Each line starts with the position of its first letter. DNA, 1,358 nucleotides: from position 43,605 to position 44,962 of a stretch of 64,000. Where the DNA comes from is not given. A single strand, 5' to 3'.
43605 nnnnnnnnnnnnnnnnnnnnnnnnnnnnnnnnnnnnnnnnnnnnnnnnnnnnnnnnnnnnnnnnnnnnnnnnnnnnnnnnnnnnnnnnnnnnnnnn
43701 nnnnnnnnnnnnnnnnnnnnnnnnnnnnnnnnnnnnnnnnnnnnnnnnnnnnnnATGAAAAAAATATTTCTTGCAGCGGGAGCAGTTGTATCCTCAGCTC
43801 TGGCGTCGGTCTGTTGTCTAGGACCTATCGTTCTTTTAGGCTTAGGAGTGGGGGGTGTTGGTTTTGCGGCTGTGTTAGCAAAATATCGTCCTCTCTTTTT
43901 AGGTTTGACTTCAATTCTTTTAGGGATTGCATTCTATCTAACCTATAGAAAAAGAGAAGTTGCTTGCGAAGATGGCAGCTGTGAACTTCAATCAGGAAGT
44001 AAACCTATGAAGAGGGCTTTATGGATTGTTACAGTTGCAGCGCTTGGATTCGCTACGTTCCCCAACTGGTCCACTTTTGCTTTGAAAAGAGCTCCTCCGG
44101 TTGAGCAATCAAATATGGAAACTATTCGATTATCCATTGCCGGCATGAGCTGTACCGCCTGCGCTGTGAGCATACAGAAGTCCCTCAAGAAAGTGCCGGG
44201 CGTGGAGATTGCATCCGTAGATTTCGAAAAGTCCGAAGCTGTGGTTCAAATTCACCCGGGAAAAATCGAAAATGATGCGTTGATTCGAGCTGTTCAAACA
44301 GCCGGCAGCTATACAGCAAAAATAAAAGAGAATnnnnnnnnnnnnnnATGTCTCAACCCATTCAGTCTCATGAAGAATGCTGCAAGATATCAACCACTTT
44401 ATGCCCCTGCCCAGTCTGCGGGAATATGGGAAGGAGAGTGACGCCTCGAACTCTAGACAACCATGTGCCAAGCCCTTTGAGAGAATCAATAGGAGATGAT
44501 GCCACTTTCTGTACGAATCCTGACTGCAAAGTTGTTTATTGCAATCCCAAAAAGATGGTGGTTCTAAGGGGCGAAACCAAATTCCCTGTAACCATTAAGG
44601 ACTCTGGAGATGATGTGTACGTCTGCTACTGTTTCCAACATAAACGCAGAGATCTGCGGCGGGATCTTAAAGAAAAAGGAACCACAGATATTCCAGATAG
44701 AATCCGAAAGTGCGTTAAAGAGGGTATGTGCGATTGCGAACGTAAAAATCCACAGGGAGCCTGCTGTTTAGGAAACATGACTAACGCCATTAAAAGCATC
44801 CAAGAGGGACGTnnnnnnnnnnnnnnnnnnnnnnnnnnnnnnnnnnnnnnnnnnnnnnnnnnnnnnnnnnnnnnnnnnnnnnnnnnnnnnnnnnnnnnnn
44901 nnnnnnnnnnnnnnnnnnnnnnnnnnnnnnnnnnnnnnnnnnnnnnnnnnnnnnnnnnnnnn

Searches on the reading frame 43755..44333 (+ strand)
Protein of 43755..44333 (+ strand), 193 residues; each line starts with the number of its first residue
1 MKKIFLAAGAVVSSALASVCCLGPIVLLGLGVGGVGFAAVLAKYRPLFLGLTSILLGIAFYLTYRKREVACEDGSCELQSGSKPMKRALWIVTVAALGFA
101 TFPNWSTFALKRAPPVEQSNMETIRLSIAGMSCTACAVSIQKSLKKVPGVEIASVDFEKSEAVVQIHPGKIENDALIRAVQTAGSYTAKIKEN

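Call 5: search_protein_families(library=pfam, proteins=[window:43755-44333:+], max_evalue=1)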
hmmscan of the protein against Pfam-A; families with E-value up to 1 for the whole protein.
window:43755-44333:+ (193 aa): 5 families
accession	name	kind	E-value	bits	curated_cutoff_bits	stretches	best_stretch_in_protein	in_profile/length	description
PF02411.20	MerT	-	5.3e-16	59.2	32.9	1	9-108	13-114/116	MerT mercuric transport protein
PF00403.32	HMA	-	5.1e-11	43.2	24.8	1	126-184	2-60/62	Heavy-metal-associated domain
PF19803.4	DUF6286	-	0.018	15.9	35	1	127-183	31-87/108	Family of unknown function (DUF6286)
PF10003.15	DUF2244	-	0.09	13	27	1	30-68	23-61/138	Integral membrane protein (DUF2244)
PF08139.17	LPAM_1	-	0.58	11.1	20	1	1-12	1-12/18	Prokaryotic membrane lipoprotein lipid attachment site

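Call 6: search_protein_families(library=ncbifam, proteins=[window:43755-44333:+], max_evalue=1)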
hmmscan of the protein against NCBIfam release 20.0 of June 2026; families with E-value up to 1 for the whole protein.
window:43755-44333:+ (193 aa): 18 families
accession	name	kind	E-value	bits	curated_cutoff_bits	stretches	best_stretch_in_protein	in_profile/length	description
NF033556.1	MerTP_fusion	equivalog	1.1e-30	106.6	180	1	11-184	3-182/186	mercuric transport protein MerTP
NF045683.1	MerT_CopZ_Se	exception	4.9e-23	81.8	375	2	117-186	156-226/235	MerT/CopZ fusion-like heavy metal transport selenoprotein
NF047957.1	CopZ_AFE_1862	equivalog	4.3e-17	62.3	85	1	124-188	1-61/62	CopZ family metallochaperone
NF041115.1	UxxU_metal_bind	equivalog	3e-16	59.3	95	1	120-192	2-73/74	metal-binding (seleno)protein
NF010314.2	PRK13751.2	equivalog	3.7e-15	56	150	1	6-104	11-110/116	mercuric ion transporter MerT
TIGR02052.1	MerP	equivalog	1.5e-14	54.2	92.55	1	121-192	22-92/92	mercury resistance system periplasmic binding protein MerP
NF033794.2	chaper_CopZ_Eh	exception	3.5e-12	46.3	95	1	125-189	3-66/68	copper chaperone CopZ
NF007952.0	PRK10671.1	equivalog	1.3e-11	43.4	1316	1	107-191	88-168/838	copper-exporting P-type ATPase CopA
NF010311.1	PRK13748.1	subfamily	1.4e-11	43.9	600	1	125-191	2-66/560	mercury(II) reductase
NF033795.1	chaper_CopZ_Bs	exception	7.2e-10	38.9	91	1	126-184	4-62/66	copper chaperone CopZ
NF033560.1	merT_RC607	exception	1.5e-09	38.1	130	1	8-67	7-68/97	mercuric transport protein MerT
TIGR00003.1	TIGR00003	subfamily_domain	4.4e-07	30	62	1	125-184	3-62/66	copper ion binding protein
NF008262.1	PRK11033.1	equivalog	9.7e-06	24.3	1005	1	119-185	38-102/731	zinc/cadmium/mercury/lead-transporting ATPase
NF033775.1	P_type_ZntA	exception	3.3e-05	22.4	1240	1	116-186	42-109/732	Zn(II)/Cd(II)/Pb(II) translocating P-type ATPase ZntA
NF033781.1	chaper_CopP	exception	0.00053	20.1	112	1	125-173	3-51/65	copper-binding metallochaperone CopP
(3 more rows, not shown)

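Call 10: find_homologous_proteins(query=window:43755-44333:+, max_evalue=1e-10)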
Query window:43755-44333:+ (193 aa): 135 proteins with E <= 1e-10 among 3272 candidates; the best 120 are listed.
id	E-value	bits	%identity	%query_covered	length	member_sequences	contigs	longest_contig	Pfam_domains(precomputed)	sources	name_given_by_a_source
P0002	1.5e-92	326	77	100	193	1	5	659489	PF00403.33,PF02411.21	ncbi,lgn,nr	ncbi:MAG: cation transporter [Elusimicrobia bacterium]|nr:cation transporter [Elusimicrobiota bacter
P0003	1.4e-71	258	60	99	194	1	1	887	PF00403.33,PF02411.21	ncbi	-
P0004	7.4e-71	256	60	100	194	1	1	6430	PF00403.33,PF02411.21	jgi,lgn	-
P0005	7.8e-71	256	61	99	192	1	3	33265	PF00403.33,PF02411.21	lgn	-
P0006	8.9e-71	255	60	99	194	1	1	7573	PF00403.33,PF02411.21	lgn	-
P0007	8.4e-70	252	63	99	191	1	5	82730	PF00403.33,PF02411.21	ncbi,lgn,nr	ncbi:MAG: cation transporter [Elusimicrobia bacterium]|nr:cation transporter [Elusimicrobiota bacter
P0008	9.6e-70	252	59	99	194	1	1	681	PF00403.33,PF02411.21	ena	-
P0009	2.3e-69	251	61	99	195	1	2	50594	PF00403.33,PF02411.21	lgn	-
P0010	2.7e-69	251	59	78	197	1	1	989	PF00403.33,PF02411.21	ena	-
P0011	5.7e-69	250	58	100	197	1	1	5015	PF00403.33,PF02411.21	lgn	-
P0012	5.9e-67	243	60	90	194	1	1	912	PF00403.33,PF02411.21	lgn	-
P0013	6.0e-67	243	59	98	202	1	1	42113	PF00403.33,PF02411.21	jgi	jgi:copper chaperone CopZ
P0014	1.6e-66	241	59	99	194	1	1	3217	PF00403.33,PF02411.21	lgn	-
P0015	2.8e-66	241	56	100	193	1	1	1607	PF00403.33,PF02411.21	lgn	-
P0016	6.8e-66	239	59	89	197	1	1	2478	PF00403.33,PF02411.21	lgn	-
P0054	3.1e-48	182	77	58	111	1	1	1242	PF02411.21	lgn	-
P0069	2.3e-41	160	70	56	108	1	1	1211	PF02411.21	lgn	-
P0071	1.1e-38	151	73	50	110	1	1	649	PF02411.21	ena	-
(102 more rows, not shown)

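Call 13: find_related_loci(query=A1, collection=genome_contigs, flank=4000)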
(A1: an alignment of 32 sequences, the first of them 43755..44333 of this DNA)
Query A1 (193 aa) in genome_contigs; peptide patterns used: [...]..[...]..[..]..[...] (x = any residue, [..] = any of these).
600 stretches matched a pattern (row limit reached: there are more); 581 encode a relative of the query (tblastn E <= 1e-3); the best 80 are kept; 80 distinct loci.
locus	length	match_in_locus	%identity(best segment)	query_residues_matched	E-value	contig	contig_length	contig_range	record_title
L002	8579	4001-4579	77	1-193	4e-93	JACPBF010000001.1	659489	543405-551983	MAG: Elusimicrobia bacterium isolate NC_groundwater_250_Ag_S-0.2um_38_13 S5_GD2017_2_S2_scaffold_25, whole genome shotgu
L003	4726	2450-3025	59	1-192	4e-64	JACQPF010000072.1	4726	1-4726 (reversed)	MAG: Elusimicrobia bacterium isolate NC_groundwater_1300_Ag_S-0.2um_60_19 S_p2_S4_coassembly_k141_720109, whole genome s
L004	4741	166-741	58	1-192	6e-61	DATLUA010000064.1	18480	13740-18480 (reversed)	MAG TPA_asm: Elusimicrobiota bacterium isolate SMAG_U13971 k141_421104, whole genome shotgun sequence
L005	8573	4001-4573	48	1-193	2e-57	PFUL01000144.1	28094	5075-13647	MAG: Elusimicrobia bacterium CG_4_9_14_3_um_filter_62_55 CG_4_9_14_3_um_filter_150_scaffold_7119_c, whole genome shotgun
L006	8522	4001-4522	50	20-193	4e-50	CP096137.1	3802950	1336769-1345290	MAG: Elusimicrobiota bacterium isolate JAD_PAG50586_1 chromosome, complete genome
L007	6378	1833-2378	46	1-184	1e-48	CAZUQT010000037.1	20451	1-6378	MAG TPA_asm: uncultured Elusimicrobiaceae bacterium isolate SRP302447_co3_112 genome assembly, contig: NODE_7264_length_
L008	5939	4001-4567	50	2-192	6e-48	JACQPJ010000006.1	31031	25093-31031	MAG: Elusimicrobia bacterium isolate NC_groundwater_1304_Ag_S-0.2um_69_76 S_p2_S4_coassembly_k141_247027, whole genome s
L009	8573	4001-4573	40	1-192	4e-47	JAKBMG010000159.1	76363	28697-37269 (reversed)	MAG: Bacteroidetes bacterium isolate FK3.bin26 NODE_547_length_76363_cov_1.245448, whole genome shotgun sequence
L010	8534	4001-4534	44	19-190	6e-47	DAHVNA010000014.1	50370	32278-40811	MAG TPA_asm: Elusimicrobia bacterium isolate clean561 NODE_14_length_50370_cov_7.327720, whole genome shotgun sequence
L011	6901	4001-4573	42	1-191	6e-45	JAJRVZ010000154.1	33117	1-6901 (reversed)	MAG: Calditrichota bacterium isolate Dive96_bin2.107 k141_2242567, whole genome shotgun sequence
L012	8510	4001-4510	49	19-190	2e-44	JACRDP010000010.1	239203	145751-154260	MAG: Elusimicrobia bacterium isolate NC_groundwater_1675_Pr3_B-0.1um_66_20 SR-2_scaffold_141_1628603, whole genome shotg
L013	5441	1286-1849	48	1-190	6e-43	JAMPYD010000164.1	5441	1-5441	MAG: Elusimicrobiota bacterium isolate R2F_R2FSRR_metabat.61 R2F_C9441, whole genome shotgun sequence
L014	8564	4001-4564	47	1-190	1e-42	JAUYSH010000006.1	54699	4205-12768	MAG: Elusimicrobiota bacterium isolate C5_metabat.bin.68 C5_k141_60469, whole genome shotgun sequence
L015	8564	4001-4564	47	1-190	3e-42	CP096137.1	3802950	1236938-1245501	MAG: Elusimicrobiota bacterium isolate JAD_PAG50586_1 chromosome, complete genome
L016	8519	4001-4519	49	19-193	8e-42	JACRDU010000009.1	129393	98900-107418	MAG: Elusimicrobia bacterium isolate NC_groundwater_1680_Pr3_B-0.1um_70_15 SR-2_scaffold_141_155004, whole genome shotgu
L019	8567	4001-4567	35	1-190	4e-39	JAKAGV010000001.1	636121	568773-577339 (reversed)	MAG: Bacteroidetes bacterium isolate WY2.bin67 NODE_4_length_636121_cov_17.659300, whole genome shotgun sequence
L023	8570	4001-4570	34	1-191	1e-34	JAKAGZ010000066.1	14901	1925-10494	MAG: Bacteroidetes bacterium isolate WY2.bin74 NODE_5875_length_14901_cov_12.680452, whole genome shotgun sequence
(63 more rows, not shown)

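Call 19: find_encoding_contigs(protein=P0054, flank=3000)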
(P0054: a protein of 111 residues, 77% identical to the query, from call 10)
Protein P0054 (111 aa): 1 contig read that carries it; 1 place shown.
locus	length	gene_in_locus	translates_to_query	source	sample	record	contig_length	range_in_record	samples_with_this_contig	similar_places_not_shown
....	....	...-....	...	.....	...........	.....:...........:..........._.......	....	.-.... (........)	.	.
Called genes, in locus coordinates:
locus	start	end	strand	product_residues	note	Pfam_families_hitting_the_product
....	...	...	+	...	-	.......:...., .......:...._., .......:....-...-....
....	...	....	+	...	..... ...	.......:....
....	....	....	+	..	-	?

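Call 20: find_encoding_contigs(protein=P0069, flank=3000)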
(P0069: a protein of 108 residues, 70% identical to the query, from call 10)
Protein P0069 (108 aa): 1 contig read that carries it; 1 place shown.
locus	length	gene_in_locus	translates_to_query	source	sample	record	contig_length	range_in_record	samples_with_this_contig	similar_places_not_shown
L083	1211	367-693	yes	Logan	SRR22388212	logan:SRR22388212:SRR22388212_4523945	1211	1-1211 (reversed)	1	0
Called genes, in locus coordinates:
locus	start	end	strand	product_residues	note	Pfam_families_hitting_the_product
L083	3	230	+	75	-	?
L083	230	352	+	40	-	-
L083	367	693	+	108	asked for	PF02411:MerT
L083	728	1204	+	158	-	PF18423:zf_CopZ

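Call 21: find_encoding_contigs(protein=P0071, flank=3000)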
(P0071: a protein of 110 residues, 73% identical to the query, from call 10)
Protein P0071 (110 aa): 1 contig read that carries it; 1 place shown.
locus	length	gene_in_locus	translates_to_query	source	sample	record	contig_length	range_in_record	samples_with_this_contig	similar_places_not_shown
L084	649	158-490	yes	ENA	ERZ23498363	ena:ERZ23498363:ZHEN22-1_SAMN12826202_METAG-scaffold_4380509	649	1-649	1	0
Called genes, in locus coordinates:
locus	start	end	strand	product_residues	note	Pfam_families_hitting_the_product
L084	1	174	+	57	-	?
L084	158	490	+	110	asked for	PF02411:MerT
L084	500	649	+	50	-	?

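Call 68: search_protein_families(library=pfam, proteins=[L003:3694-4164:+, L019:3745-3909:+, L023:3716-3877:+, L003:3025-3516:+], max_evalue=0.1)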
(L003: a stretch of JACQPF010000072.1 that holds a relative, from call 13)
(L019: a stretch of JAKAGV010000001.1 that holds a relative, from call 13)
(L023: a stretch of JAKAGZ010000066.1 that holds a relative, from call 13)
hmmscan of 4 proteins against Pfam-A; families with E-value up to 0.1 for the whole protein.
L003:3694-4164:+ (157 aa): 5 families
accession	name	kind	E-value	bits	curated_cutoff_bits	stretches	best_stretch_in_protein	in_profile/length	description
PF01436.27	NHL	-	2.4e-08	34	20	1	42-64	6-28/28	NHL repeat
PF19607.4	DUF6112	-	0.032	14.5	25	1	5-45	32-69/88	Family of unknown function (DUF6112)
PF25021.1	TEN_NHL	-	0.051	13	27.1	0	38-60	142-164/357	Teneurin NHL domain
PF08450.18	SGL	-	0.057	13.5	26.3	1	42-71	188-217/246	SMP-30/Gluconolactonase/LRE-like region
PF06739.17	SBBP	-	0.059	13.8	20.5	0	42-54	17-29/38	Beta-propeller repeat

L019:3745-3909:+ (55 aa): 0 families

L023:3716-3877:+ (54 aa): 0 families

L003:3025-3516:+ (164 aa): 1 family
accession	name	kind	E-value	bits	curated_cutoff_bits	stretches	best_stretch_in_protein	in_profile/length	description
PF18423.6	zf_CopZ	-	1.6e-14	54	28.4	1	22-79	2-60/62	Zinc binding domain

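Call 75: find_encoding_contigs(protein=P0005, flank=4000, max_places=3)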
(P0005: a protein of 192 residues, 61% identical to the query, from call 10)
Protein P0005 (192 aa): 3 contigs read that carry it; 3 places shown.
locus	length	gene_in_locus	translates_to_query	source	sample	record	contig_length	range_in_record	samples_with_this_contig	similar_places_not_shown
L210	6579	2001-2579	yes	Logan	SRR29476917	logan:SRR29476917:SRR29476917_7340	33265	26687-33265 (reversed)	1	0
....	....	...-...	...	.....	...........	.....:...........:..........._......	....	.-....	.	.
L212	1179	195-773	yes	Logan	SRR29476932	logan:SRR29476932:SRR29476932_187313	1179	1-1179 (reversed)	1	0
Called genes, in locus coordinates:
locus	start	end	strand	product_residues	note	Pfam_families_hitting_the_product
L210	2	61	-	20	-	?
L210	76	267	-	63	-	-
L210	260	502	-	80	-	-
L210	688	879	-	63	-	-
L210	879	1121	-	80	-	-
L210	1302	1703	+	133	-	PF13411:MerR_1, PF00376:MerR, PF09278:MerR-DNA-bind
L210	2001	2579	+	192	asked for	PF02411:MerT, PF00403:HMA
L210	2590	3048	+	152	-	PF18423:zf_CopZ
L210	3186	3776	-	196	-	PF17762:HTH_ParB (weak)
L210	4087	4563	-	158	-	PF07508:Recombinase (weak)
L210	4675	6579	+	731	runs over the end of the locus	PF12161:HsdM_N, PF02384:N6_Mtase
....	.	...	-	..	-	?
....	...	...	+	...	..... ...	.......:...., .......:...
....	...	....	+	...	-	?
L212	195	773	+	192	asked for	PF02411:MerT, PF00403:HMA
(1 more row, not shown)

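Call 76: find_encoding_contigs(protein=P0007, flank=4000, max_places=3)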
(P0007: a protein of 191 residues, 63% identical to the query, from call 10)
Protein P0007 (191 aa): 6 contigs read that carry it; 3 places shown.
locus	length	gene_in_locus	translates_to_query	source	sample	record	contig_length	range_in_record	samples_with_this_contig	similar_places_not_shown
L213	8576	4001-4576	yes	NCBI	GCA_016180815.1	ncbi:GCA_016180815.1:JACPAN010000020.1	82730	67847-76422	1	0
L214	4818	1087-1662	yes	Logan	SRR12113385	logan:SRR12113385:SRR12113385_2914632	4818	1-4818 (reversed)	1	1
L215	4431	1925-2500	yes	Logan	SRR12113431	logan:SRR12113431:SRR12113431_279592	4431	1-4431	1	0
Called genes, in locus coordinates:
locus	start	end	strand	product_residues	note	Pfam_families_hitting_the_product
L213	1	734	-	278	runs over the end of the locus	PF12281:NTP_transf_8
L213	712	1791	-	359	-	-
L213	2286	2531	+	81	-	-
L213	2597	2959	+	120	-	PF05973:Gp49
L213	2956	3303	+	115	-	PF13560:HTH_31 (weak), PF01381:HTH_3 (weak)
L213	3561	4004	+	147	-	PF13411:MerR_1, PF00376:MerR, PF09278:MerR-DNA-bind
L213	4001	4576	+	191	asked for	PF02411:MerT, PF00403:HMA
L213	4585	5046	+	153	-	PF18423:zf_CopZ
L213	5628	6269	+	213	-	-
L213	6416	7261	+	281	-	PF01841:Transglut_core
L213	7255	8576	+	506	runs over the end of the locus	PF01134:GIDA (faint), PF07992:Pyr_redox_2, PF00070:Pyr_redox, PF02852:Pyr_redox_dim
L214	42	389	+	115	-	PF13560:HTH_31 (weak), PF01381:HTH_3 (weak)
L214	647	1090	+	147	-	PF13411:MerR_1, PF00376:MerR, PF09278:MerR-DNA-bind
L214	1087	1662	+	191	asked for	PF02411:MerT, PF00403:HMA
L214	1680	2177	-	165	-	-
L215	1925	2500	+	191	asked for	PF02411:MerT, PF00403:HMA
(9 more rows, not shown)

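Call 77: find_encoding_contigs(protein=P0009, flank=4000, max_places=3)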
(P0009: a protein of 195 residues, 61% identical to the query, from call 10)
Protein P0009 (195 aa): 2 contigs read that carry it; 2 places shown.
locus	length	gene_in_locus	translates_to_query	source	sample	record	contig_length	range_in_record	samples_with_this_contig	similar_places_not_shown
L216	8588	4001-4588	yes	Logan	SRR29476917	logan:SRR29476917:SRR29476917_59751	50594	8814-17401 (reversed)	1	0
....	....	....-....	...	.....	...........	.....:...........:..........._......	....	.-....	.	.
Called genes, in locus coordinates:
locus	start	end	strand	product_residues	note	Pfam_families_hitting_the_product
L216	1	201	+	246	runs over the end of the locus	PF04784:DUF547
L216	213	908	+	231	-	PF09335:VTT_dom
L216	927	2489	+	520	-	PF01262:AlaDh_PNT_C (faint), PF01134:GIDA (faint), PF03486:HI0933_like (faint), PF07992:Pyr_redox_2, PF13450:NAD_binding_8 (faint), PF13738:Pyr_redox_3 (weak), PF00070:Pyr_redox, PF02852:Pyr_redox_dim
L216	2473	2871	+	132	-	-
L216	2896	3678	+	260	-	PF00230:MIP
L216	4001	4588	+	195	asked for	PF02411:MerT, PF00403:HMA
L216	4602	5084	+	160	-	PF18423:zf_CopZ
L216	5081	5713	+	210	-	PF00578:AhpC-TSA, PF08534:Redoxin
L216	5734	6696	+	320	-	-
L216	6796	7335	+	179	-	PF07638:Sigma70_ECF, PF04542:Sigma70_r2, PF08281:Sigma70_r4_2, PF04545:Sigma70_r4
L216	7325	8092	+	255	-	-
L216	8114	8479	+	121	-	-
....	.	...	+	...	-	?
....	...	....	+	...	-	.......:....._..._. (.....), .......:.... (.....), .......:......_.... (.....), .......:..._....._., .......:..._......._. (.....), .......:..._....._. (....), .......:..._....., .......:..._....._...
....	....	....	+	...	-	-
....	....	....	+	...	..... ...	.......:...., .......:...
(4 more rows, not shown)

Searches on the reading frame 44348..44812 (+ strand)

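Call 5: search_protein_families(library=pfam, proteins=[window:44348-44812:+], max_evalue=1)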
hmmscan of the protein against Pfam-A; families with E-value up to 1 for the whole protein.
window:44348-44812:+ (155 aa): 1 family
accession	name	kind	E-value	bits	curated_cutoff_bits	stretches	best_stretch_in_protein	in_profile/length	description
PF18423.6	zf_CopZ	-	3.9e-13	49.5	28.4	1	21-73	4-57/62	Zinc binding domain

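Call 6: search_protein_families(library=ncbifam, proteins=[window:44348-44812:+], max_evalue=1)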
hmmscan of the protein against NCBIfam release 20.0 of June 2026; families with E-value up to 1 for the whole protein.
window:44348-44812:+ (155 aa): 2 families
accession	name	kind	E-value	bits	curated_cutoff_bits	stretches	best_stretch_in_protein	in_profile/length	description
NF047645.1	CopZ_Nterm_CC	equivalog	1.3e-29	103.1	100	1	9-144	2-137/138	putative iron-sulfur cluster-binding metallochaperone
NF045877.1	CopZ_Nterm_CU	equivalog_domain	8.7e-18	64.8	190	1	10-149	17-157/161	Csac_0668 family 2Fe-2S cluster-binding (seleno)protein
